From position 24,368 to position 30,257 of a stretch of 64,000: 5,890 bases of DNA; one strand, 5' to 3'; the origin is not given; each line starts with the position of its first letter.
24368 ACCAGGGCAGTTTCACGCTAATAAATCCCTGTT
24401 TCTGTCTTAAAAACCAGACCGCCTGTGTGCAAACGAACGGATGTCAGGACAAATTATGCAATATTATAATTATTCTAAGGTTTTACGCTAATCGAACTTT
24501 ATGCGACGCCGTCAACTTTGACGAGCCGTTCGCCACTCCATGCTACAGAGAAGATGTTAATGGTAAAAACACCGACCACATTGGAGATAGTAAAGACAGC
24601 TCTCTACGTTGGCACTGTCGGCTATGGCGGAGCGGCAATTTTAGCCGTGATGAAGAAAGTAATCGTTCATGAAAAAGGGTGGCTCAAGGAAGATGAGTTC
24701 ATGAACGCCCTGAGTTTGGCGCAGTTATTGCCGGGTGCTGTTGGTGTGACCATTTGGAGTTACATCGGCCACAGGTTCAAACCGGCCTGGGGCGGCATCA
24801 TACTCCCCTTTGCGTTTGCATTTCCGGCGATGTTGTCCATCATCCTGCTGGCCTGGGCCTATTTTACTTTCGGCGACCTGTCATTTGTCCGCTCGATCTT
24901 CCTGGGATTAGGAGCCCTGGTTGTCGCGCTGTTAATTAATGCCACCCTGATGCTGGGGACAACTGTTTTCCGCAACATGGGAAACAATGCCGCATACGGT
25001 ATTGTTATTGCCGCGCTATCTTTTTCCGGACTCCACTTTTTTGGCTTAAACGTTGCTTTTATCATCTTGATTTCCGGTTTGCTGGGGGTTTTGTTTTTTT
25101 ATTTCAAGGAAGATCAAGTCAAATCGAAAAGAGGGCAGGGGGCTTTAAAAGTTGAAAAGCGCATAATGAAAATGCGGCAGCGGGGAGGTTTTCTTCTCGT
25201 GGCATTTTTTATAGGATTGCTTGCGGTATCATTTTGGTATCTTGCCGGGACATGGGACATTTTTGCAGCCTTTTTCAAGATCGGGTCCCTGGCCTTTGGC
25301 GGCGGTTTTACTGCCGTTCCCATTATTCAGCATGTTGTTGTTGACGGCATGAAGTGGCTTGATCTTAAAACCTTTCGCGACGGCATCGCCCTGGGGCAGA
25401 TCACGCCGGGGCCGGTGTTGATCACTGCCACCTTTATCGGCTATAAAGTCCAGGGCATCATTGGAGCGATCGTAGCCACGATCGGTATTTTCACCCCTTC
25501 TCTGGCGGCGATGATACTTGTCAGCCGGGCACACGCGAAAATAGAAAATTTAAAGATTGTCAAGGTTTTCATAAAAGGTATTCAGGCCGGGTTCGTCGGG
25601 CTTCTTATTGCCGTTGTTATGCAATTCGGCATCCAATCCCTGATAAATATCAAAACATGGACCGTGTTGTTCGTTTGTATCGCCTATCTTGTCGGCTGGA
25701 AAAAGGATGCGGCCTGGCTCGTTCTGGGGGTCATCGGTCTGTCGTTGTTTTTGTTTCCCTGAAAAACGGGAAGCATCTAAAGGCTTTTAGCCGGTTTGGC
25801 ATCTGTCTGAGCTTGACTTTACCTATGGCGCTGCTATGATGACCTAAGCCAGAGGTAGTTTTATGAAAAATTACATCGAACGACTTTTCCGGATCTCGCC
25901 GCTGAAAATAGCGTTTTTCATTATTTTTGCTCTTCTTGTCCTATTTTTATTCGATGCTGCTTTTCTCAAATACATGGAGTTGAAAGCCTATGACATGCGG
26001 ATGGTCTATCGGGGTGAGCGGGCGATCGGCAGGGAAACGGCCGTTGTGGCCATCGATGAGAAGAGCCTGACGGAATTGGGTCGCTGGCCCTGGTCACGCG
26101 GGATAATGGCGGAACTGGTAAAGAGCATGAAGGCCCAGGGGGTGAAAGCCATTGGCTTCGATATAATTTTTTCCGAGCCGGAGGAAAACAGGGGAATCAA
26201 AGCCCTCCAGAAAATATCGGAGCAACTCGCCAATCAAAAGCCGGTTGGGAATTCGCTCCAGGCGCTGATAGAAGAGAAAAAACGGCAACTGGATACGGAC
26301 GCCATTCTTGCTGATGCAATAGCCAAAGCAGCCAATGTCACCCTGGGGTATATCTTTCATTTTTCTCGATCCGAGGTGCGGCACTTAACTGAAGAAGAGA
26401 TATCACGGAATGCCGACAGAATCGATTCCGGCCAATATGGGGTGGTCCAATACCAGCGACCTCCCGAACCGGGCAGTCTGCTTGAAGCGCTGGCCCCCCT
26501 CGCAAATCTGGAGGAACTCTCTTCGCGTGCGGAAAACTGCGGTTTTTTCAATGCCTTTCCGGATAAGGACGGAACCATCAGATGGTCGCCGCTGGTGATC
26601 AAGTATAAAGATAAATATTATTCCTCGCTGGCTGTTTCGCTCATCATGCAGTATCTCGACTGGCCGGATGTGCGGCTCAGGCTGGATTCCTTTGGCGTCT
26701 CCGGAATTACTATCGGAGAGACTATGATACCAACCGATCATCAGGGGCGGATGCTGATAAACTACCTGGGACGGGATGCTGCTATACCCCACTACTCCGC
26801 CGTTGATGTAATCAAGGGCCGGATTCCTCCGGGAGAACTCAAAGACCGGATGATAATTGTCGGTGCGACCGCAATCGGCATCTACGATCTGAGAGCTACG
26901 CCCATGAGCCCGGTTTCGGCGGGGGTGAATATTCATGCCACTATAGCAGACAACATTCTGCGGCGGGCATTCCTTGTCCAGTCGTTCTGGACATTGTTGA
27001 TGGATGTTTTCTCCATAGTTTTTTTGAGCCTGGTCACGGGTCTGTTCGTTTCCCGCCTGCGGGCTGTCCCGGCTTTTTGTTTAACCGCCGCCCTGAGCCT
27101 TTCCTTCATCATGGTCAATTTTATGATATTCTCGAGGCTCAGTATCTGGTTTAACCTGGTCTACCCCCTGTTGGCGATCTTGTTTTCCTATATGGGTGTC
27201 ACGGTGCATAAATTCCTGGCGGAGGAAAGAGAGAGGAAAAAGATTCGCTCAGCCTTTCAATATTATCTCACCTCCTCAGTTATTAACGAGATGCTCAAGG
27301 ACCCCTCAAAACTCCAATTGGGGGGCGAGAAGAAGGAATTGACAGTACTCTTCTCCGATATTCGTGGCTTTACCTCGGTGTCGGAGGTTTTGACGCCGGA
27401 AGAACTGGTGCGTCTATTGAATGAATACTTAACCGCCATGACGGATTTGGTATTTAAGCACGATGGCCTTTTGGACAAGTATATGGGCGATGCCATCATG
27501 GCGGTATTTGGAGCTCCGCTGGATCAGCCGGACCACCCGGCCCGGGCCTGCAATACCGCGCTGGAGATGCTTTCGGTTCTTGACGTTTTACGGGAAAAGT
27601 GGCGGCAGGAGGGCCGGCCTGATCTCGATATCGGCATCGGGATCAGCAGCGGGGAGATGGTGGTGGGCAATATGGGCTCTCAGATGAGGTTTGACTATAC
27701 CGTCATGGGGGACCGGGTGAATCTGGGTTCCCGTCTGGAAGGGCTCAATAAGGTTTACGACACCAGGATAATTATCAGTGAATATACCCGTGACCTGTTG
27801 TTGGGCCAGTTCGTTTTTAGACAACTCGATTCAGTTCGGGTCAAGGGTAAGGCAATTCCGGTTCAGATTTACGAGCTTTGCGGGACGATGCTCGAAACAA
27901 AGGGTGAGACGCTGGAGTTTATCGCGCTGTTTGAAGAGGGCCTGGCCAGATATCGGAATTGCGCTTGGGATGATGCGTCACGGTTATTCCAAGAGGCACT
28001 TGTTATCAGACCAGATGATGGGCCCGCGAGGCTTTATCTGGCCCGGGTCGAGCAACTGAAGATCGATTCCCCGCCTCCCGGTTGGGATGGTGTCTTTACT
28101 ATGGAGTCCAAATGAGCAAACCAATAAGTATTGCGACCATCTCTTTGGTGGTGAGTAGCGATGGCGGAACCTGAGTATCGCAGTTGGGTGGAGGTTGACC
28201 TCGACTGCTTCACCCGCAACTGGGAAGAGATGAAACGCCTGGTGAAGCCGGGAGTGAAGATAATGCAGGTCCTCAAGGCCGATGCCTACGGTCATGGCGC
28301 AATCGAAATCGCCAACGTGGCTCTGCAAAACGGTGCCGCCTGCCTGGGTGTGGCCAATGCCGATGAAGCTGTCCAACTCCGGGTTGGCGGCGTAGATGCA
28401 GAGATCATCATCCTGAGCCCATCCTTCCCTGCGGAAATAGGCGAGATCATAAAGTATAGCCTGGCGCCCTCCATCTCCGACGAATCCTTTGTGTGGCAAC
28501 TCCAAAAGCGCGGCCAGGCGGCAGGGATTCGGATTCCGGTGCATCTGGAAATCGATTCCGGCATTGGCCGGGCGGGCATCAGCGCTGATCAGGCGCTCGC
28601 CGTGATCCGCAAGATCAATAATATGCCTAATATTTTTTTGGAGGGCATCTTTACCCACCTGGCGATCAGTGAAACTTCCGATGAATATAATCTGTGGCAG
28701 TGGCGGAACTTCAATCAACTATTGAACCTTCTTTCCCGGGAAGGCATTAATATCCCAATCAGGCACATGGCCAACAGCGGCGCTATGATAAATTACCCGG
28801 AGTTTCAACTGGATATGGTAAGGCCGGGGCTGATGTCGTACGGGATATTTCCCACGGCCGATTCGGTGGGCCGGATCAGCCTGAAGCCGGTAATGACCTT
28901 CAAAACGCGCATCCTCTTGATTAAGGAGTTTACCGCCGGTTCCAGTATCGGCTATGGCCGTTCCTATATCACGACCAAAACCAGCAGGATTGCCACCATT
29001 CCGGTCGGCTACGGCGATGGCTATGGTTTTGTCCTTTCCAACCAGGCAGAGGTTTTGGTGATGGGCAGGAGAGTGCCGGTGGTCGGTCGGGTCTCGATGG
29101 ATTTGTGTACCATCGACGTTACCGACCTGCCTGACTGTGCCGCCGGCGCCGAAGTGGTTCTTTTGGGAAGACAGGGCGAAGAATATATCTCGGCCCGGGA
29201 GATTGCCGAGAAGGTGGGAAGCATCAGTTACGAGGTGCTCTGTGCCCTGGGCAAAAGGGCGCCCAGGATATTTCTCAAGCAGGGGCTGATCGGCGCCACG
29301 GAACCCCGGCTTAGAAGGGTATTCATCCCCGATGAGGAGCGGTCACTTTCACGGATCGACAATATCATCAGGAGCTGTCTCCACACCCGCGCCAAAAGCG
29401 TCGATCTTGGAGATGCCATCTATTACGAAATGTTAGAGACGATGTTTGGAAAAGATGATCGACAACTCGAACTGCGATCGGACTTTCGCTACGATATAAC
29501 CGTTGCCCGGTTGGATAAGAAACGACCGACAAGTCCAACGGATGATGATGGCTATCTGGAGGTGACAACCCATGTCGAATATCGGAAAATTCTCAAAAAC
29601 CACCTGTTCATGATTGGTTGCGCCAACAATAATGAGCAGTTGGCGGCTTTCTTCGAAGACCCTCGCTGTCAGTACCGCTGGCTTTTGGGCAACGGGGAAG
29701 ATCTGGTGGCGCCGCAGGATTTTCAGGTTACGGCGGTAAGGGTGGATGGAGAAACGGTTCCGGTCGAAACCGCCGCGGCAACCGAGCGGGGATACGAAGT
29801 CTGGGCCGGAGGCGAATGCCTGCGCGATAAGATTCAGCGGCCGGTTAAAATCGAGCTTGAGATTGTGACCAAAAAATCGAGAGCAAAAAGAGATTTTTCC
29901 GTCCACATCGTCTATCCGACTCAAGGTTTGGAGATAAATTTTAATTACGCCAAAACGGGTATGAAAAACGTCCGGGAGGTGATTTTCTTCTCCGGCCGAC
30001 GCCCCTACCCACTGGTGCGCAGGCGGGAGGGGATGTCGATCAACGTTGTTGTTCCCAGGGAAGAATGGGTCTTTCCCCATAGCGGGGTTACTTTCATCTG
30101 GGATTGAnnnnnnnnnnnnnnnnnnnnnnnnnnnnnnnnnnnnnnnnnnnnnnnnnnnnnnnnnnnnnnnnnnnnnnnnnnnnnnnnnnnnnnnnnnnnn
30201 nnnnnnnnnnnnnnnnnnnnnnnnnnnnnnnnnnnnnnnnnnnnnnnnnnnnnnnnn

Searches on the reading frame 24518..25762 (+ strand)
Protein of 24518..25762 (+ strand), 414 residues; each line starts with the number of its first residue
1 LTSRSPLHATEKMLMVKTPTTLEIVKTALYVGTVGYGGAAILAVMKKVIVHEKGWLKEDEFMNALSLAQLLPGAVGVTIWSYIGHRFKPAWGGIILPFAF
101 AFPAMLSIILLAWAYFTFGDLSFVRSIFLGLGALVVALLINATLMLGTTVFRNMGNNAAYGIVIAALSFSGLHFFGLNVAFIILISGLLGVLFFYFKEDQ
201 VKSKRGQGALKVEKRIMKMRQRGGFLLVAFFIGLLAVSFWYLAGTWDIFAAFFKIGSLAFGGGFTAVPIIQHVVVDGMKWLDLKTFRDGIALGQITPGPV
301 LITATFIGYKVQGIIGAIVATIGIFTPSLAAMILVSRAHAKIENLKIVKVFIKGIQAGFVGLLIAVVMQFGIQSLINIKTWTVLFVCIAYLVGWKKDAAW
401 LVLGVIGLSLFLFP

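Call 8: search_protein_families(library=pfam, proteins=[window:24518-25762:+], max_evalue=0.00001)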
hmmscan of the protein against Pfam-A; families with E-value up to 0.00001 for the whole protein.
window:24518-25762:+ (414 aa): 1 family
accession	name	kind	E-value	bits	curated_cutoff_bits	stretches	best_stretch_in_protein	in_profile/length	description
PF02417.20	Chromate_transp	-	2.9e-66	223.1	28.6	2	246-406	1-162/166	Chromate transporter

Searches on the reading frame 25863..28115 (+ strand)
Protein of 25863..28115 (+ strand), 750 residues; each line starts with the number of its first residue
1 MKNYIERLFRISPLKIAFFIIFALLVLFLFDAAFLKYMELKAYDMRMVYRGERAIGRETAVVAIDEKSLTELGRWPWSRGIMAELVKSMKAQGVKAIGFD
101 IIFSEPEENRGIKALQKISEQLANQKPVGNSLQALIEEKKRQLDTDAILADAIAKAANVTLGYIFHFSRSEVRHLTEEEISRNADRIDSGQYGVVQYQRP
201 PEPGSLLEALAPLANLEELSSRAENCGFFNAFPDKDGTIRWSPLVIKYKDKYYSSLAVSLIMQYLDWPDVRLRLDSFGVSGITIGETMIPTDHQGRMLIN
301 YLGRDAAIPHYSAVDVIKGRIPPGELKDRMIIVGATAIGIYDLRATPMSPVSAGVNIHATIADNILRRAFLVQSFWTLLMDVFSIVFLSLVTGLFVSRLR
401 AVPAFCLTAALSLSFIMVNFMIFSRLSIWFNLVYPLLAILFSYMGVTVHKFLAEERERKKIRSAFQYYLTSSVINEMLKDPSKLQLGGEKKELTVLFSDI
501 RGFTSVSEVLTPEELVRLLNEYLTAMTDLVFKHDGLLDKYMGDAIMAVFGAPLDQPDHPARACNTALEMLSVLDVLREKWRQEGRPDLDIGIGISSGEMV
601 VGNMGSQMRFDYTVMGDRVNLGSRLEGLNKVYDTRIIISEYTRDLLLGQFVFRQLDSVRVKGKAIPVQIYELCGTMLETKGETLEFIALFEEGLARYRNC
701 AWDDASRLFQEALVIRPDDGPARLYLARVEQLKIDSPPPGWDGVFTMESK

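Call 8: search_protein_families(library=pfam, proteins=[window:25863-28115:+], max_evalue=0.00001)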
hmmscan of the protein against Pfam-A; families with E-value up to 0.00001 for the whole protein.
window:25863-28115:+ (750 aa): 2 families
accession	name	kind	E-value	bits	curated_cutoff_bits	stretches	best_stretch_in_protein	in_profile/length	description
PF05226.16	CHASE2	-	2.8e-65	220.9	26.3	1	23-393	3-256/257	CHASE2 domain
PF00211.25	Guanylate_cyc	-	1.7e-27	96.6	21.9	1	490-664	6-174/183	Adenylate and Guanylate cyclase catalytic domain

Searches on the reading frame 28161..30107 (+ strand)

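Call 8: search_protein_families(library=pfam, proteins=[window:28161-30107:+], max_evalue=0.00001)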
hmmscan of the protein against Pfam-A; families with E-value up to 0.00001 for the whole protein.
window:28161-30107:+ (648 aa): 2 families
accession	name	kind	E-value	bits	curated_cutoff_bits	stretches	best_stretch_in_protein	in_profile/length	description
PF01168.26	Ala_racemase_N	-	6.3e-63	212.8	24.1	1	12-229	1-218/220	Alanine racemase, N-terminal domain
PF00842.27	Ala_racemase_C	-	4.9e-46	155.9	25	1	244-370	1-126/127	Alanine racemase, C-terminal domain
